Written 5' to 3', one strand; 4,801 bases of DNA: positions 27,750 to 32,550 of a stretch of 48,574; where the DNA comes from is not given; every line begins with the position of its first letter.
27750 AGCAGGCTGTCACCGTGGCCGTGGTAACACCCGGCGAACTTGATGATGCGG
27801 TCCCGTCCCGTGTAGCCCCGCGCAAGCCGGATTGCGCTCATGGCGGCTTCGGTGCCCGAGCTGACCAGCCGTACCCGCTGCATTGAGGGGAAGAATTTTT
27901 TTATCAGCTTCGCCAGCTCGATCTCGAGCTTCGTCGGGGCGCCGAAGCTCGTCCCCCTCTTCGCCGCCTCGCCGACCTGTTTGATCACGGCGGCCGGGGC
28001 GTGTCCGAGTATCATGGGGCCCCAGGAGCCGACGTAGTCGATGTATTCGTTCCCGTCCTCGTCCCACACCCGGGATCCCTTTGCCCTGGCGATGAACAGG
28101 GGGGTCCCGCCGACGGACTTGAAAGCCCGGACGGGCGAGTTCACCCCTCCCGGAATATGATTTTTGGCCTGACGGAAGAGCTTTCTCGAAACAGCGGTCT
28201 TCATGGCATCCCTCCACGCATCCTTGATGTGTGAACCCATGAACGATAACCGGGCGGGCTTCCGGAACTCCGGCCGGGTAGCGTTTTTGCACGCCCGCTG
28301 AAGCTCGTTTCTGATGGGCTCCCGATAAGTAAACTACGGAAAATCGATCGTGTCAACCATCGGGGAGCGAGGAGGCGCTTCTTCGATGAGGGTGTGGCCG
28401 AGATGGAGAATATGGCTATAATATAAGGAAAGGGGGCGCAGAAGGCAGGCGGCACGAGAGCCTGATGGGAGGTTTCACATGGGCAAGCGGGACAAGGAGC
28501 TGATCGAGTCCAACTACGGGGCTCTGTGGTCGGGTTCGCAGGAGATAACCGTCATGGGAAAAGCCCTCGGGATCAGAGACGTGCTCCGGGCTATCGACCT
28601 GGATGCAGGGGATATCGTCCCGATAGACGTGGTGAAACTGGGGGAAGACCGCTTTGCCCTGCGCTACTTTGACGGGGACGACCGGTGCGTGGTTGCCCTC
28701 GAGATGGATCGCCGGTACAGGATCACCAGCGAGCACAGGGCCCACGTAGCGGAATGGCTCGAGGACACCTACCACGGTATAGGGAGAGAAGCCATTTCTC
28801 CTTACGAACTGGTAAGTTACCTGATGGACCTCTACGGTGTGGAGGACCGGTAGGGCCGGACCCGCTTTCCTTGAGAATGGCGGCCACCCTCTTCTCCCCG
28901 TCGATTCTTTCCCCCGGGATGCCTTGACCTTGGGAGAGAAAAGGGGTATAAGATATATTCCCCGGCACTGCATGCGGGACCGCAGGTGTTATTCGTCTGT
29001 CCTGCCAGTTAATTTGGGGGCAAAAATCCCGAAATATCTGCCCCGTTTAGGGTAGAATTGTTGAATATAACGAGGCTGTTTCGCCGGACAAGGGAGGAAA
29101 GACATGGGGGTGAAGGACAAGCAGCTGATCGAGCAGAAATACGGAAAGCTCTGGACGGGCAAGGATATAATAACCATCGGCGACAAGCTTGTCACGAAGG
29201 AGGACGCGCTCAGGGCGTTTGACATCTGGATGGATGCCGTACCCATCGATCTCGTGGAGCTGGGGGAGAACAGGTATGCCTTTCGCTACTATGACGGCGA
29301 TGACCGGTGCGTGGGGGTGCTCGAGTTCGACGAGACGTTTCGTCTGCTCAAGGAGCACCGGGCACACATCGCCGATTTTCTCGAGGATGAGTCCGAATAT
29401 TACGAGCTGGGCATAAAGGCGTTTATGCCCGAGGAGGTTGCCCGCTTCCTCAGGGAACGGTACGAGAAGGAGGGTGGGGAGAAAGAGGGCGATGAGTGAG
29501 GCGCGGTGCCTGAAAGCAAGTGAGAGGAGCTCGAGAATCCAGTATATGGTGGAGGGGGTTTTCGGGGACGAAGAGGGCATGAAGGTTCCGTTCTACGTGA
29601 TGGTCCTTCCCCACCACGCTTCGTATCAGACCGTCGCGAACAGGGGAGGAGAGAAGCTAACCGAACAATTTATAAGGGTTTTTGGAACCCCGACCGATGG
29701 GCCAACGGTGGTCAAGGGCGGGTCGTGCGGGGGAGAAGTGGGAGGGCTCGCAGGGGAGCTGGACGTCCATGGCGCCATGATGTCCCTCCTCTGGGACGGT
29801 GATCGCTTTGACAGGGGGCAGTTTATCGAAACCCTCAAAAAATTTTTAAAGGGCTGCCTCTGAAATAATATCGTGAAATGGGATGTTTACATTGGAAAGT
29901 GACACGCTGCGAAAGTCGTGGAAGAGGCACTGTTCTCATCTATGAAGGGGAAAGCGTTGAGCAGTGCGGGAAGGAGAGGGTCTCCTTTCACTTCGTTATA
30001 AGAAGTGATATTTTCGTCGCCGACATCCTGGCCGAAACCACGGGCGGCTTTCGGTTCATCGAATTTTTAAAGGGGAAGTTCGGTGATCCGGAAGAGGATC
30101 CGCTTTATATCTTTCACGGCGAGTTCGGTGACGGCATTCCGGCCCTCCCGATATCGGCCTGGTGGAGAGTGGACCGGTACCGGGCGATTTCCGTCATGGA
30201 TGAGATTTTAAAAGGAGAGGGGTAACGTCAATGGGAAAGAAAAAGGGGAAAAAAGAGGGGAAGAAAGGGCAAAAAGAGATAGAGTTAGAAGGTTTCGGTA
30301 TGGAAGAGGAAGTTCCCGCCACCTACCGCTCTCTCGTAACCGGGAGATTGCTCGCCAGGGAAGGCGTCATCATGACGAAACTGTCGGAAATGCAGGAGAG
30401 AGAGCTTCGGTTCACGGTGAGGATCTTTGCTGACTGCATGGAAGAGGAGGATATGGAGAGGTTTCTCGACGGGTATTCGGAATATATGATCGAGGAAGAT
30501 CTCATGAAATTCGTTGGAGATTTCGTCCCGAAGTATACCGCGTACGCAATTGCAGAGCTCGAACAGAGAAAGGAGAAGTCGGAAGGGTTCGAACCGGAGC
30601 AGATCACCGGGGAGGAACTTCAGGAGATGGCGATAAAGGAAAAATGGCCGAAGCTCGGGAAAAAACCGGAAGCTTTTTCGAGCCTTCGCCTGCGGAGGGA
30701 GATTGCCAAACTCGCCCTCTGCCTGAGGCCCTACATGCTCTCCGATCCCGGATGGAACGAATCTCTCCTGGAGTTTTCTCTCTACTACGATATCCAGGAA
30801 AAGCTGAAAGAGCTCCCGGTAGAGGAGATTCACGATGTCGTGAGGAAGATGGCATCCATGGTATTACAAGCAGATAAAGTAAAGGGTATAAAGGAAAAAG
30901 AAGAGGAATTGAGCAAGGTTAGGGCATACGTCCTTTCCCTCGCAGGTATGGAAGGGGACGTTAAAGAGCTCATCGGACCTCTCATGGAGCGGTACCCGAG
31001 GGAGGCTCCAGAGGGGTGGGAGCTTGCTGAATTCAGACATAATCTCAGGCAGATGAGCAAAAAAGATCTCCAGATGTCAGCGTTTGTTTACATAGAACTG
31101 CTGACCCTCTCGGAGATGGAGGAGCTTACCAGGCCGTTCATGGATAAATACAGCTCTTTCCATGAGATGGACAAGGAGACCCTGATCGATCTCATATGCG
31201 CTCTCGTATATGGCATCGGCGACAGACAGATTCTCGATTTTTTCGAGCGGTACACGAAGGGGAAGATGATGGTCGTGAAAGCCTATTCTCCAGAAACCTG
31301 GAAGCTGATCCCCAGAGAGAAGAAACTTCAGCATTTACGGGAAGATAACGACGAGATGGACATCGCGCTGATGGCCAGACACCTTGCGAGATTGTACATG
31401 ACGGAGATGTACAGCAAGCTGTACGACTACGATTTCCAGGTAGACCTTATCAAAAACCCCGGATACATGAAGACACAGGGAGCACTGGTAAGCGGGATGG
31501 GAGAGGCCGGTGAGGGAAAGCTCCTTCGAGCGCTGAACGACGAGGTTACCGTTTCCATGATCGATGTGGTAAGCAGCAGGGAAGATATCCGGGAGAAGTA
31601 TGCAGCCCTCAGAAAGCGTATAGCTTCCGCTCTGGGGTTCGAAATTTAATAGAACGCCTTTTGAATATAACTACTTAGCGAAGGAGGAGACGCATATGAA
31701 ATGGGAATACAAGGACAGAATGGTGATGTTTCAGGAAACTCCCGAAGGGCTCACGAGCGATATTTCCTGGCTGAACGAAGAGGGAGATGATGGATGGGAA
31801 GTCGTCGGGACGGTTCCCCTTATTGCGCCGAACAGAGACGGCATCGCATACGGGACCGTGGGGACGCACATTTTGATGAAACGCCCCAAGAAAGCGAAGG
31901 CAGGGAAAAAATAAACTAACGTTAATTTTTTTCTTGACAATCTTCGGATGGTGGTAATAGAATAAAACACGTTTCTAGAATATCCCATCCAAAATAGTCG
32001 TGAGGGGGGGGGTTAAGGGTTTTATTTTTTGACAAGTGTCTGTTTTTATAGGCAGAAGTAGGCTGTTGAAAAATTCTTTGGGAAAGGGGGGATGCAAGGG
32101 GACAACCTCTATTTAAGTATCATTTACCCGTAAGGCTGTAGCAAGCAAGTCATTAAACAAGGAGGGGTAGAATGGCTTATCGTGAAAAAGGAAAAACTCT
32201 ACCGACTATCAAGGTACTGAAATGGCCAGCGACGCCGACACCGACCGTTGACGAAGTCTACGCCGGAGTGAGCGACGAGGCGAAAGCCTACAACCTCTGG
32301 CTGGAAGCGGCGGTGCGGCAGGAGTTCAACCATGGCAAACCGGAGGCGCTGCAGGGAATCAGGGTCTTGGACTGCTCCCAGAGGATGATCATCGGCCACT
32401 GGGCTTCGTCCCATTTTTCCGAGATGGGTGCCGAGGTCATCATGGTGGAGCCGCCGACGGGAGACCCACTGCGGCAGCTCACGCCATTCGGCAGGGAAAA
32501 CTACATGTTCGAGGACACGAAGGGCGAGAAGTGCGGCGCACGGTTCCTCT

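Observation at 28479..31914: Six-gene cassette of uncharacterised proteins between hemL and the CoA-transferase operon: best candidate for an undescribed system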

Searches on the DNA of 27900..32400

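Call 75: search_rna_families(source=window, start=27900, end=32400, threshold=evalue, max_evalue=1)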
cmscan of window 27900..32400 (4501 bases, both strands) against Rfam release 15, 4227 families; matches with E-value up to 1: 0.
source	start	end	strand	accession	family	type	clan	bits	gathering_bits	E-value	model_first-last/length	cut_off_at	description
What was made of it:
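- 31934..31963 (+): Separate sigma-70-like promoter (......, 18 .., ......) for the CoA-transferase operon. It marks the 3' boundary of the cassette's transcription unit. A leader of about 200 nt follows before CoAT1, and it has no Rfam match (call 75).
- Tried and rejected: An Rfam scan of 27900-32400 found nothing (call 75).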

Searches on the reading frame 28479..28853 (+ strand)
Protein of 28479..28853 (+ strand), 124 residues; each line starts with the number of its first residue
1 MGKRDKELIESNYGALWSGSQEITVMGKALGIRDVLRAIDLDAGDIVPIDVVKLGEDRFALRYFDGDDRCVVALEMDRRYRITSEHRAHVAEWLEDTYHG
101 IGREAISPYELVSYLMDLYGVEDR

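Call 3: search_protein_families(library=pfam, proteins=[window:28479-28853:+], max_evalue=1)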
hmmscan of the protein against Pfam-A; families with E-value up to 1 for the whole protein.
window:28479-28853:+ (124 aa): 1 family
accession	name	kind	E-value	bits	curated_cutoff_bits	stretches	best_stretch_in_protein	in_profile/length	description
PF23337.1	PTHB1_pf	-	0.28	11.6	24.7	1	56-87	46-77/110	PTHB1 platform domain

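Call 4: search_protein_families(library=ncbifam, proteins=[window:28479-28853:+], max_evalue=1)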
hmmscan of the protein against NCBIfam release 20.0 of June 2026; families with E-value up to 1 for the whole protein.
window:28479-28853:+ (124 aa): 0 families

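Call 6: search_protein_families(library=padloc, proteins=[window:28479-28853:+], max_evalue=1)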
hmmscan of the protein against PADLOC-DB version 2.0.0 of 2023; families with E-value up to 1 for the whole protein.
window:28479-28853:+ (124 aa): 0 families

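Call 7: search_protein_families(library=phrogs, proteins=[window:28479-28853:+], max_evalue=1)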
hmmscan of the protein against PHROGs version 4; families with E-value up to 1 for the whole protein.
window:28479-28853:+ (124 aa): 2 families
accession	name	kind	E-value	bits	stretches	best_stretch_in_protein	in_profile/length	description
phrog_18155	-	unknown function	0.17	12.8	1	4-28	22-46/46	-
phrog_32264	-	unknown function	0.26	12.4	1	3-35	10-42/68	-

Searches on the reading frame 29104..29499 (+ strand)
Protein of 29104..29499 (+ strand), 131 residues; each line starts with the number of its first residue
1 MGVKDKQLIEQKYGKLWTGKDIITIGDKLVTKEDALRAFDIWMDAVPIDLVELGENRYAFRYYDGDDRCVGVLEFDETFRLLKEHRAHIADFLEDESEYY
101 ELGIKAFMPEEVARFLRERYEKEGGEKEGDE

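Call 3: search_protein_families(library=pfam, proteins=[window:29104-29499:+], max_evalue=1)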
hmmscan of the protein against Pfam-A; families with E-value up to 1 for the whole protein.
window:29104-29499:+ (131 aa): 0 families

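Call 4: search_protein_families(library=ncbifam, proteins=[window:29104-29499:+], max_evalue=1)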
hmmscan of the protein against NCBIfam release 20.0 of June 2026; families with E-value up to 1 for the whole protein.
window:29104-29499:+ (131 aa): 0 families

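Call 6: search_protein_families(library=padloc, proteins=[window:29104-29499:+], max_evalue=1)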
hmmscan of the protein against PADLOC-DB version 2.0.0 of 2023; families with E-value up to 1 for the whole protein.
window:29104-29499:+ (131 aa): 0 families

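Call 7: search_protein_families(library=phrogs, proteins=[window:29104-29499:+], max_evalue=1)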
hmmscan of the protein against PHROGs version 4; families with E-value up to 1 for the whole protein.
window:29104-29499:+ (131 aa): 1 family
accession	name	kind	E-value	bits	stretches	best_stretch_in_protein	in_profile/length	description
phrog_12527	-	integration and excision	0.17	13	1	56-123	43-103/130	excisionase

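Call 12: find_homologous_proteins(query=window:29104-29499:+)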
Query window:29104-29499:+ (131 aa): 20 proteins with E <= 0.001 among 50 candidates.
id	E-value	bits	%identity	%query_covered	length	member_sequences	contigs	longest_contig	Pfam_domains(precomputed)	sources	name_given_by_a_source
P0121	4.1e-81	288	100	100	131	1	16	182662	-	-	-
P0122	4.5e-68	246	86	100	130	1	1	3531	-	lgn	-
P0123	3.0e-66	240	84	100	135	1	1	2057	-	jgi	jgi:hypothetical protein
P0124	1.0e-65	238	83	100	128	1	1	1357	-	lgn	-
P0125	5.3e-65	236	86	89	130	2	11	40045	-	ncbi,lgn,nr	ncbi:MAG: hypothetical protein GTO08_06600 [Deltaproteobacteria bacterium]|nr:hypothetical protein [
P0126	9.7e-65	235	81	100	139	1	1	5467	-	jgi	jgi:hypothetical protein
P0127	1.6e-64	234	82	100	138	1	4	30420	-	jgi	jgi:hypothetical protein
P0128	3.2e-64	233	86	89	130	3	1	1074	-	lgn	-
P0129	5.5e-64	232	84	89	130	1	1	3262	-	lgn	-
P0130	1.0e-63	231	83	92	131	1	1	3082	-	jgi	jgi:hypothetical protein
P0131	1.0e-63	231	80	99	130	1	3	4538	-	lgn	-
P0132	5.8e-61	223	83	89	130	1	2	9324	-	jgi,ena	-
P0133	3.6e-35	139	60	91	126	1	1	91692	-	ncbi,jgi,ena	-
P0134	2.0e-34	137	57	92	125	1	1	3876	-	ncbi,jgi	-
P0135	4.4e-32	129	52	92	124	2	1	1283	-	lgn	-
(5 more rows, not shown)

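Call 37: search_solved_structures(query=A2, max_evalue=10, show_alignments=2)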
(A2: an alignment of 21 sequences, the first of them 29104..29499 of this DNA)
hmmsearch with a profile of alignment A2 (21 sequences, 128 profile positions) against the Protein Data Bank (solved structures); distinct sequences matched with E-value up to 10: 31.
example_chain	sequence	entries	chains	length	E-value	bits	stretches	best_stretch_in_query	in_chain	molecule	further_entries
4xrf_A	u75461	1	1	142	0.035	17.1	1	46-94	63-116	Transcriptional regulator, MarR family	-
4cfu_D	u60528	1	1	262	0.73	12.8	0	20-64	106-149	CYCLIN-A2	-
3bht_B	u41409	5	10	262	0.73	12.8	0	20-64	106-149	Cyclin-A2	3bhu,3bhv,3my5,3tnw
2g9x_B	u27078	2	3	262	0.73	12.8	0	20-64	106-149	Cyclin-A2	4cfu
8roz_B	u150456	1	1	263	0.74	12.8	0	20-64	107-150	Cyclin-A2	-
3dog_B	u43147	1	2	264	0.75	12.8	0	20-64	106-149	Cyclin-A2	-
3ddp_B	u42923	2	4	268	0.78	12.7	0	20-64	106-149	Cyclin-A2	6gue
1vin_A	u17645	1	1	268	0.78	12.7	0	20-64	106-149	CYCLIN A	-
6gub_B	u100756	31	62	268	0.78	12.7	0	20-64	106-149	Cyclin-A2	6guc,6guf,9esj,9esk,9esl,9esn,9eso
3ddq_B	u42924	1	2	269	0.78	12.7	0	20-64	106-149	Cyclin-A2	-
6sg4_B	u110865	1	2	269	0.93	12.5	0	20-64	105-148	Cyclin-A2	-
3f5x_B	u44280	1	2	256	1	12.3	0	20-64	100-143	Cyclin-A2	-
6p3w_B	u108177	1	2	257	1.1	12.3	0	20-64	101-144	Cyclin-A2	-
1gy3_B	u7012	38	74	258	1.1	12.3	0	20-64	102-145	CYCLIN A2 | CYCLIN A | Cyclin-A2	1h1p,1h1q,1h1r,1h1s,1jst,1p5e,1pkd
1h24_B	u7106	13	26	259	1.1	12.3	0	20-64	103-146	CYCLIN A2 | G2/MITOTIC-SPECIFIC CYCLIN A | CYCLIN-A2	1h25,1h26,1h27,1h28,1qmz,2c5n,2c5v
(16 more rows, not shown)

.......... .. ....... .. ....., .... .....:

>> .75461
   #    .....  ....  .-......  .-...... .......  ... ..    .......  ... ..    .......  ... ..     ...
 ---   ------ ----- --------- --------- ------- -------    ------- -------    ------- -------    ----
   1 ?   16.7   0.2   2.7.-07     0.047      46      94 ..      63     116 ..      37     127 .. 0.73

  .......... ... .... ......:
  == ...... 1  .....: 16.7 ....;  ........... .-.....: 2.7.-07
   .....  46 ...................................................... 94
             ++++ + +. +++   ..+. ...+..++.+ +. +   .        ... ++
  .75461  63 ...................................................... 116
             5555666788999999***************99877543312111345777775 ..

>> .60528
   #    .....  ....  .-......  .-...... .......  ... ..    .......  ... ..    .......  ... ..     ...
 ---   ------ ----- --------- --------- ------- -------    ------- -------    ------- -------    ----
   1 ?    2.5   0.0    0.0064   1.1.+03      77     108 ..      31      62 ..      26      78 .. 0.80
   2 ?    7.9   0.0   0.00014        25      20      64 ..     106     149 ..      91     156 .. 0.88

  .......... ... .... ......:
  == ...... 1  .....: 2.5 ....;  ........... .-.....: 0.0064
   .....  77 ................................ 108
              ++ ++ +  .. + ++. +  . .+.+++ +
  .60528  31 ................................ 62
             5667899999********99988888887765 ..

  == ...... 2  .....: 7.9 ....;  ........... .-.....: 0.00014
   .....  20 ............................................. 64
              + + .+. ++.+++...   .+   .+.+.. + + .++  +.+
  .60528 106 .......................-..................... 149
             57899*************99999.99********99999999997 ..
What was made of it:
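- Closest known: MarR-type winged helix. Same: A profile of family A aligns weakly (E 0.035) with the wing region of one MarR structure through the motif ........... (call 37).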

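Call 49: predict_structure(alignment_id=A2)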
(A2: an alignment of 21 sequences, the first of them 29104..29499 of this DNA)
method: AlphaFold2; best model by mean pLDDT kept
length: 131 residues; sequences in the alignment: 21
mean_pLDDT: 84.3   pTM: 0.79
mean pLDDT of the five models: 84.3, 84.1, 83.5, 82.3, 81.0
residues with pLDDT >= 90: 68; 70-90: 42; 50-70: 13; < 50: 8
segments of 3 or more residues with pLDDT < 50: 126-131
pLDDT, mean of each block of 10 residues (from residue 1): 74 93 94 93 90 94 92 95 92 70 76 86 54 37
secondary structure, 60 per line:
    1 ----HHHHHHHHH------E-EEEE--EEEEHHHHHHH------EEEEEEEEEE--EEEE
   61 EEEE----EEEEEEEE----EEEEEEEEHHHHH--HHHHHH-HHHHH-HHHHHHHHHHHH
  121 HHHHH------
elements in order: H5-13 E22-25 E28-31 H32-38 E45-54 E57-64 E69-76 E81-88 H89-93 H96-101 H103-107 H109-125
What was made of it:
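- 29104..29499 (+): A2: 131-aa member of family A, present upstream of C in nearly every locus that reaches far enough. The fold is an N-terminal helix, a beta-hairpin, a four-strand beta-meander and C-terminal helices (call 49).
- On Type II toxin-antitoxin modules: The A model has no DNA-binding fold (call 49).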

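Call 52: fold_search(model_id=the predicted structure, library=pdb)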
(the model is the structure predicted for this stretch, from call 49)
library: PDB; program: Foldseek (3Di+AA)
matches with E <= 10: 574; with E <= 0.001: 0
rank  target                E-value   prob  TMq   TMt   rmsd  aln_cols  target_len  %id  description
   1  5yp1_C                2.4e-01  0.72  0.27  0.06   3.2        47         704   17  Crystal structure of dipeptidyl peptidase IV (DPP IV) from Pseudoxanthomonas mexicana WO24 (released 2018-02-21)
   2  3wb2_A                3.4e-01  0.21  0.22  0.19  10.4        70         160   17  HcgB from Methanocaldococcus jannaschii in complex with the guanylyl-pyridinol product in a model reaction of [Fe]-hyd (released 2014-02-05)
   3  9s6c_A                3.6e-01  0.80  0.26  0.10   2.4        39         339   20  B12 Binding protein - BtuK1 (released 2025-09-17)
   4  2onc_C                3.6e-01  0.77  0.29  0.06   3.3        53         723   11  Crystal structure of human DPP-4 (released 2008-03-04)
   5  2gbc_A                3.9e-01  0.77  0.30  0.06   3.4        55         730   14  Native DPP-IV (CD26) from Rat (released 2006-07-04)
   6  5yp4_D                3.9e-01  0.60  0.26  0.06   3.2        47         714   17  Crystal structure of dipeptidyl peptidase IV (DPP IV) with Lys-Pro from Pseudoxanthomonas mexicana WO24 (released 2018-02-21)
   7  6vcf_F                3.9e-01  0.51  0.29  0.10   4.7        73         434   16  Crystal structure of Nitrosotalea devanaterra carotenoid cleavage dioxygenase, iron form (released 2020-07-08)
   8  9azz_C                4.1e-01  0.85  0.33  0.25   2.0        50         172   10  Crystal structure of outer membrane lipoprotein carrier protein (LolA) from Ehrlichia ruminantium (released 2024-03-20)
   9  3wb0_B                4.4e-01  0.20  0.22  0.19  10.4        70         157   17  HcgB from Methanocaldococcus jannaschii in complex with light-decomposed FeGP cofactor of [Fe]-hydrogenase (released 2014-02-05)
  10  5d5q_A                4.4e-01  0.18  0.22  0.19  11.4        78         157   17  HcgB from Methanocaldococcus jannaschii with the pyridinol derived from FeGP cofactor of [Fe]-hydrogenase (released 2016-10-26)
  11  4k61_A                4.9e-01  0.30  0.33  0.31  13.0       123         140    9  Crystal structure of a DUF2874 family protein (BACUNI_01296) from Bacteroides uniformis ATCC 8492 at 1.70 A resolution (released 2013-05-01)
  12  5yp1_B                5.2e-01  0.51  0.26  0.05   3.2        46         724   15  Crystal structure of dipeptidyl peptidase IV (DPP IV) from Pseudoxanthomonas mexicana WO24 (released 2018-02-21)
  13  9l35_A                5.6e-01  0.80  0.28  0.13   1.9        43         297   12  Crystal structure of C45G9.5 protein from Caenorhabditis elegans (released 2025-12-17)
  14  4ffv_B                5.6e-01  0.69  0.29  0.06   3.1        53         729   15  Crystal Structure of Dipeptidyl Peptidase IV (DPP4, DPP-IV, CD26) in Complex with 11A19 Fab (released 2012-12-12)
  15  5d5q_B                5.6e-01  0.18  0.22  0.19  10.8        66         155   17  HcgB from Methanocaldococcus jannaschii with the pyridinol derived from FeGP cofactor of [Fe]-hydrogenase (released 2016-10-26)
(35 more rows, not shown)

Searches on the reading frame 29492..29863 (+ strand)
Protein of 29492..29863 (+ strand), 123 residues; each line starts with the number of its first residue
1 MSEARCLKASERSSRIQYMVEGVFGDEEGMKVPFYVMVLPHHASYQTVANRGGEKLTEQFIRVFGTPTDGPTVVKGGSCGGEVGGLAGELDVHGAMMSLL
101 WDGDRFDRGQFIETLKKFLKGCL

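Call 3: search_protein_families(library=pfam, proteins=[window:29492-29863:+], max_evalue=1)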
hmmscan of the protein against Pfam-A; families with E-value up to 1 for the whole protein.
window:29492-29863:+ (123 aa): 1 family
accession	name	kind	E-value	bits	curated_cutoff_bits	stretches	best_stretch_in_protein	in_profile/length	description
PF24444.1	DUF7563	-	0.014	15.3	27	1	53-69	8-24/39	Family of unknown function (DUF7563)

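Call 4: search_protein_families(library=ncbifam, proteins=[window:29492-29863:+], max_evalue=1)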
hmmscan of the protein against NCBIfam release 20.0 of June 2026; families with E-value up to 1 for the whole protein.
window:29492-29863:+ (123 aa): 0 families

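Call 6: search_protein_families(library=padloc, proteins=[window:29492-29863:+], max_evalue=1)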
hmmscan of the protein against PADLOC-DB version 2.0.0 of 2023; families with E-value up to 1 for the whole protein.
window:29492-29863:+ (123 aa): 1 family
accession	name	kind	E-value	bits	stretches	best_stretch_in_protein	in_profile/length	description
PDLC03805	RTasMBL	-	0.011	12.9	1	14-51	207-244/322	DRT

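Call 7: search_protein_families(library=phrogs, proteins=[window:29492-29863:+], max_evalue=1)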
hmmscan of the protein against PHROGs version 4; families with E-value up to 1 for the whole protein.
window:29492-29863:+ (123 aa): 1 family
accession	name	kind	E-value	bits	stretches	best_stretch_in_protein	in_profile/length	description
phrog_9121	-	unknown function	0.38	11.8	1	14-58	78-121/125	-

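Call 21: find_homologous_proteins(query=window:29492-29863:+)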
Query window:29492-29863:+ (123 aa): 6 proteins with E <= 0.001 among 10 candidates.
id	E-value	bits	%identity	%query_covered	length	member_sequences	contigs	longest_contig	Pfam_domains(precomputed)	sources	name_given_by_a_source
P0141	6.9e-78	276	100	100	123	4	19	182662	-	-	-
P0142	1.5e-63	230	82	100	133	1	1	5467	-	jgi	jgi:hypothetical protein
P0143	1.1e-61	224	80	100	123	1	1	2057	-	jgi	jgi:hypothetical protein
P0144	2.8e-59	216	75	100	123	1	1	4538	-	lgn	-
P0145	1.7e-51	191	67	100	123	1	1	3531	-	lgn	-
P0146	1.7e-35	140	73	70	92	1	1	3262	-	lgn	-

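Call 61: search_protein_families(library=pfam, alignment_id=A4, max_evalue=1)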
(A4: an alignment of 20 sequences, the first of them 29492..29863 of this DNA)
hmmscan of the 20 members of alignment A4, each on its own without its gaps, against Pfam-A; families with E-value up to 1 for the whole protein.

A. member 1, window:29492-29863:+ (123 aa): 1 family
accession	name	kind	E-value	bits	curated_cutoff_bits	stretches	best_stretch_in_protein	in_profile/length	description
PF24444.1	DUF7563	-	0.014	15.3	27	1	53-69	8-24/39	Family of unknown function (DUF7563)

B. families by the number of members that match (of 20 scanned): 5 families
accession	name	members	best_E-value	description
PF24444.1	DUF7563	1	0.014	Family of unknown function (DUF7563)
PF22194.2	F-93_WHD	1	0.18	F-93, winged-helix domain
PF13186.11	SPASM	1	0.18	Iron-sulfur cluster-binding domain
PF02155.20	GCR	1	0.2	Glucocorticoid receptor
PF09931.15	Phage_phiJL001_Gp84_N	1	0.29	Baseplate hub protein, N-terminal attachment domain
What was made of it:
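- On Type II toxin-antitoxin modules: No Pfam, NCBIfam or PHROG hit for A or B (calls 3, 4, 7, 61).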

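Call 84: search_solved_structures(query=A4, max_evalue=10)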
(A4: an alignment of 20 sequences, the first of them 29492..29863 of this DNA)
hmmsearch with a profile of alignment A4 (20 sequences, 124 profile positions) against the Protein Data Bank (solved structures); distinct sequences matched with E-value up to 10: 0.
